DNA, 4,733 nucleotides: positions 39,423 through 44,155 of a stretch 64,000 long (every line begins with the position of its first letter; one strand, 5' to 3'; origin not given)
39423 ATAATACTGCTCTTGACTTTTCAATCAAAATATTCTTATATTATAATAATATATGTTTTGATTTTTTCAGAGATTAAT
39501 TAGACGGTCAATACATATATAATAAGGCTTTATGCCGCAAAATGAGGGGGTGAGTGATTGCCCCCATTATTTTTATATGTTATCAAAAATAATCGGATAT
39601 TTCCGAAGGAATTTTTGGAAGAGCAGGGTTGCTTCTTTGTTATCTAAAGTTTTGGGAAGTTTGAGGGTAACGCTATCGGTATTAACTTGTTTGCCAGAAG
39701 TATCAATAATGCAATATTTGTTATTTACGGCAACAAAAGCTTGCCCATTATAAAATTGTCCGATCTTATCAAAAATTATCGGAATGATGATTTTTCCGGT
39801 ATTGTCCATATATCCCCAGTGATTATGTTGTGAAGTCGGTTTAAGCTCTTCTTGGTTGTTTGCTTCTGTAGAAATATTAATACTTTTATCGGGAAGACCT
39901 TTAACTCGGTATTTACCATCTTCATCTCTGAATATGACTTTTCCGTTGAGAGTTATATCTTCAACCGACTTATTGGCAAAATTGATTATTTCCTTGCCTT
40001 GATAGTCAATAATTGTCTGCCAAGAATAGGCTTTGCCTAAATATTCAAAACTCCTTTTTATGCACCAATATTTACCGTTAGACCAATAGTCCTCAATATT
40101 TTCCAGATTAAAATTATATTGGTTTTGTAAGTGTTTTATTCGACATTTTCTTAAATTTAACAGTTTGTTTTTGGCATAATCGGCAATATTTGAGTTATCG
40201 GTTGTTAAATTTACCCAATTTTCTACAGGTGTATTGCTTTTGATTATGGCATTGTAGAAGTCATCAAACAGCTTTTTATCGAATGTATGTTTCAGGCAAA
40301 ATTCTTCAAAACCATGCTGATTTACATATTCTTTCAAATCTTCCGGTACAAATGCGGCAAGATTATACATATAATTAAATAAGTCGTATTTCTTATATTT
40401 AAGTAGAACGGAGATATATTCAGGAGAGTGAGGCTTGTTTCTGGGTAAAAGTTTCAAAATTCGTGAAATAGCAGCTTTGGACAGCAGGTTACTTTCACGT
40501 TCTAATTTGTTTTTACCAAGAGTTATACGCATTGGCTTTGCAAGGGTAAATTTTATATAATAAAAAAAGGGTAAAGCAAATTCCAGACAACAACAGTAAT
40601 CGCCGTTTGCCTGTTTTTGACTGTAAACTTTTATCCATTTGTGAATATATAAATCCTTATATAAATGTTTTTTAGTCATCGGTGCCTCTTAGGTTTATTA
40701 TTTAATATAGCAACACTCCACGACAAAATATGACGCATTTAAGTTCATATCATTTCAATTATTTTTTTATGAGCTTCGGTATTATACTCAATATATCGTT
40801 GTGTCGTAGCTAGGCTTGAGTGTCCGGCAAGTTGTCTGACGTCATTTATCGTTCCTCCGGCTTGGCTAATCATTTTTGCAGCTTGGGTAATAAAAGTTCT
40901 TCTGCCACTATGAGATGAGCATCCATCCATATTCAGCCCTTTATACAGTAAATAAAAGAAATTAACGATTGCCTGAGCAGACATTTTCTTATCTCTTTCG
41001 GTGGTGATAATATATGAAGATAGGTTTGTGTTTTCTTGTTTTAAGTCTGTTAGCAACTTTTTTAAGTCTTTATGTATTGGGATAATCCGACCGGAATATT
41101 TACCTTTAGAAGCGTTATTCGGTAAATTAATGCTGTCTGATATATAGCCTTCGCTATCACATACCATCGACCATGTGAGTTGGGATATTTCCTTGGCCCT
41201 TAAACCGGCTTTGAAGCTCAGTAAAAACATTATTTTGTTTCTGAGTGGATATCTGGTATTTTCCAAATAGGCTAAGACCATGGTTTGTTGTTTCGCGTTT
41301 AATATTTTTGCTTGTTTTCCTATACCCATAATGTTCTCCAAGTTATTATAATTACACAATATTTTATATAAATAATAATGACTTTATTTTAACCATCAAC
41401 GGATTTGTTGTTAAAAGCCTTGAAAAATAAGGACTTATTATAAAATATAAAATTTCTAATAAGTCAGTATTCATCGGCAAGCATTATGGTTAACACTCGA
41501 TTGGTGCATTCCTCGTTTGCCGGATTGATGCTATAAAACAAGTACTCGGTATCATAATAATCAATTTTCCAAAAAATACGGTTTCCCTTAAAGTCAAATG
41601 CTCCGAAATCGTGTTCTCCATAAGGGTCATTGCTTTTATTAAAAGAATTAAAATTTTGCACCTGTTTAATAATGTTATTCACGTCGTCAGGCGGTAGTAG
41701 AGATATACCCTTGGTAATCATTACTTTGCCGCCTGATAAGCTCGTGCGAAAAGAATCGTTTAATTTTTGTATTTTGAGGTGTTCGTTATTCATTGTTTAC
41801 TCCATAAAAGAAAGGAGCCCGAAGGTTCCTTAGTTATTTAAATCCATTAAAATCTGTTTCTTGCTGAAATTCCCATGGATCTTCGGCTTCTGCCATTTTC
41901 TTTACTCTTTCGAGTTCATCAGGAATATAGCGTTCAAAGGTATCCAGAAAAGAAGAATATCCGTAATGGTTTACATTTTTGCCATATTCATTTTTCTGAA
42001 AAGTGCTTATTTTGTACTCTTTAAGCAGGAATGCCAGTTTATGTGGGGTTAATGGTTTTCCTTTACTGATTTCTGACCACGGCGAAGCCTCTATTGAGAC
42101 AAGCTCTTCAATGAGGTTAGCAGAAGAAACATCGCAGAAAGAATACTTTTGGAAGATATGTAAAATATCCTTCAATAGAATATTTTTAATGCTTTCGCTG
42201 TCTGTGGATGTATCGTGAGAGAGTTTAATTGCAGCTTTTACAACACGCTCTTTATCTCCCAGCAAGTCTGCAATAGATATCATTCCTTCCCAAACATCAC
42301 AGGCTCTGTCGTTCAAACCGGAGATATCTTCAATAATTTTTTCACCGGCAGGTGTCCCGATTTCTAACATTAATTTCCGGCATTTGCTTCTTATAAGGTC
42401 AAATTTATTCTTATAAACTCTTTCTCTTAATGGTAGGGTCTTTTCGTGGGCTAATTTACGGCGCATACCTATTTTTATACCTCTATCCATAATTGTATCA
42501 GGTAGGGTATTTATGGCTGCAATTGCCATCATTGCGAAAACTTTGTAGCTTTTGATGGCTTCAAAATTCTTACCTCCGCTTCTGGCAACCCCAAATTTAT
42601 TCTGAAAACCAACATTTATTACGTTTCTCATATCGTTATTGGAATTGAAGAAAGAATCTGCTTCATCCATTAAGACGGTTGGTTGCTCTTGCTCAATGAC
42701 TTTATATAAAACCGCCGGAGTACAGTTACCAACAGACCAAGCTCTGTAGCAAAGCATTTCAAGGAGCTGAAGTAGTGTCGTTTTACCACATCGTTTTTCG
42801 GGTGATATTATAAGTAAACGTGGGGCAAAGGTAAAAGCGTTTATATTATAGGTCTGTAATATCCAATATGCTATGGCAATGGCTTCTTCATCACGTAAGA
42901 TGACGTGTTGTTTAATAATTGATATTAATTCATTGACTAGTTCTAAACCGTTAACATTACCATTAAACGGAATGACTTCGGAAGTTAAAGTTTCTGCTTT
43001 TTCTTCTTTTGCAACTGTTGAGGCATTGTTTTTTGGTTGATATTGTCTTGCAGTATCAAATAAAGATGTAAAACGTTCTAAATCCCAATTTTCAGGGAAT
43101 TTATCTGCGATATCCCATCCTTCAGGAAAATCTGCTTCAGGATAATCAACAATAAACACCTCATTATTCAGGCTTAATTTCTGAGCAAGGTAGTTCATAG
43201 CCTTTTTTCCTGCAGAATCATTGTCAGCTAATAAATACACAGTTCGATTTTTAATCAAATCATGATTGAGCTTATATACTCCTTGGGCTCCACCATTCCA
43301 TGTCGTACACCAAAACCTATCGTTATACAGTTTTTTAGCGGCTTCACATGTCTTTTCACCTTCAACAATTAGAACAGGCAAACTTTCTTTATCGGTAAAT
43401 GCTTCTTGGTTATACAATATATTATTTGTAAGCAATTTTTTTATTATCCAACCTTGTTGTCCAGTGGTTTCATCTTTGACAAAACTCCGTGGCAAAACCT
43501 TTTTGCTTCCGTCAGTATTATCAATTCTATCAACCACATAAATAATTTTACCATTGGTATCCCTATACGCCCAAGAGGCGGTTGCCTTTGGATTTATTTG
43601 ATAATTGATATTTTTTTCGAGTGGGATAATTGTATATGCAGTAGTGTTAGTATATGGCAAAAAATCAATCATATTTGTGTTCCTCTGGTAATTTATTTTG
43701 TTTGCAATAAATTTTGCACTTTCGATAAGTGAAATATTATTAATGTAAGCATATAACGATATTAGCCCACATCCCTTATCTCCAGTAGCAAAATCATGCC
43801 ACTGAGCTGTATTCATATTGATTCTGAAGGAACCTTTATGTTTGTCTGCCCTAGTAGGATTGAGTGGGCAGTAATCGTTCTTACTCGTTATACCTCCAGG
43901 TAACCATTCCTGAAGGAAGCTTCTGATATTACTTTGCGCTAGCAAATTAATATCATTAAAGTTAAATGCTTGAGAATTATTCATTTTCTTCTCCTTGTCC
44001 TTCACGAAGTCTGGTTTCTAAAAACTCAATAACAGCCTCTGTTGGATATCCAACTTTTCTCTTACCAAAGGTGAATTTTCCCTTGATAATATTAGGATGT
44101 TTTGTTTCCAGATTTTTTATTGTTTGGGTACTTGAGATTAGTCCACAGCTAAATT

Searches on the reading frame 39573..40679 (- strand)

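Call 66: search_protein_families(library=pfam, proteins=[window:39573-40679:-], max_evalue=0.0001)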
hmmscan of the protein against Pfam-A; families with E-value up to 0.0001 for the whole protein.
window:39573-40679:- (368 aa): 1 family
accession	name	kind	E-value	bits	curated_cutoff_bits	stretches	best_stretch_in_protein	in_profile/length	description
PF14903.11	WG_beta_rep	-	4.6e-10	39.8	25.6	1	288-322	1-35/35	WG containing repeat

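Call 99: search_protein_families(library=phrogs, proteins=[window:39573-40679:-], max_evalue=0.001)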
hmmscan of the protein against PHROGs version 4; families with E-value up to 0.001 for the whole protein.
window:39573-40679:- (368 aa): 0 families

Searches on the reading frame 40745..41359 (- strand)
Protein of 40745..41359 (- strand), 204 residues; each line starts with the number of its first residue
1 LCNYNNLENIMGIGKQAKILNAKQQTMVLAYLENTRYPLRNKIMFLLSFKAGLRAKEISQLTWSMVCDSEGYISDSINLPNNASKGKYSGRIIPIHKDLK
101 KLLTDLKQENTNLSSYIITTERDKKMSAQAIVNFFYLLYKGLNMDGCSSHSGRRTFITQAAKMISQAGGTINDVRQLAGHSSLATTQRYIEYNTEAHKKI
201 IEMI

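Call 66: search_protein_families(library=pfam, proteins=[window:40745-41359:-], max_evalue=0.0001)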
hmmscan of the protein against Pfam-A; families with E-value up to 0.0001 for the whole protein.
window:40745-41359:- (204 aa): 1 family
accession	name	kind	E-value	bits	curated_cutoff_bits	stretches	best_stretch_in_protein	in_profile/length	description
PF00589.27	Phage_integrase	-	1.7e-18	67.5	27.1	1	20-194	3-170/172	Phage integrase family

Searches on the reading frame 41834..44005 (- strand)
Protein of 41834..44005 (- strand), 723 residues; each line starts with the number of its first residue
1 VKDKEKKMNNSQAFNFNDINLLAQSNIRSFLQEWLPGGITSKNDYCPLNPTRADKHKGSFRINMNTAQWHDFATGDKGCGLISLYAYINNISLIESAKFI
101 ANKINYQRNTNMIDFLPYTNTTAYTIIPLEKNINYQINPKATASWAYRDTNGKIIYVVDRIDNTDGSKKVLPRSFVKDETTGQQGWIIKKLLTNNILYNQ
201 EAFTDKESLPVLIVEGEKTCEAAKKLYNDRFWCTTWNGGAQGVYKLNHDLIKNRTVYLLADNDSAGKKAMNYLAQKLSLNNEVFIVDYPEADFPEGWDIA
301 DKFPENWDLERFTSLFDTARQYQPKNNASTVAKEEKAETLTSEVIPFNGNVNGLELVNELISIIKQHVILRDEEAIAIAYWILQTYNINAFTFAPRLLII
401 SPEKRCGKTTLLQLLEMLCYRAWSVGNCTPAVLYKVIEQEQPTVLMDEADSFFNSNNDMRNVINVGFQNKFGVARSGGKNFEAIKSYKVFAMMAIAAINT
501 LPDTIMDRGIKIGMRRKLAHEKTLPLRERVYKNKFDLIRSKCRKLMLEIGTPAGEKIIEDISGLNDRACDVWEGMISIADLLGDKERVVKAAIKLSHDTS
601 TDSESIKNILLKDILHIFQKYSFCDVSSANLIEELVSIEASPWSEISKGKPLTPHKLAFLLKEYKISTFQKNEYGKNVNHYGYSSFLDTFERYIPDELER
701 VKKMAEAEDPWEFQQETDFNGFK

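Call 66: search_protein_families(library=pfam, proteins=[window:41834-44005:-], max_evalue=0.0001)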
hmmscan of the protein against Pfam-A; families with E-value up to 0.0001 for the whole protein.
window:41834-44005:- (723 aa): 1 family
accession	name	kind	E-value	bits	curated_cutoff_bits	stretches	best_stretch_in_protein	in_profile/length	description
PF12307.13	DUF3631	-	7.6e-29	101.6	24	1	514-693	2-182/182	Protein of unknown function (DUF3631)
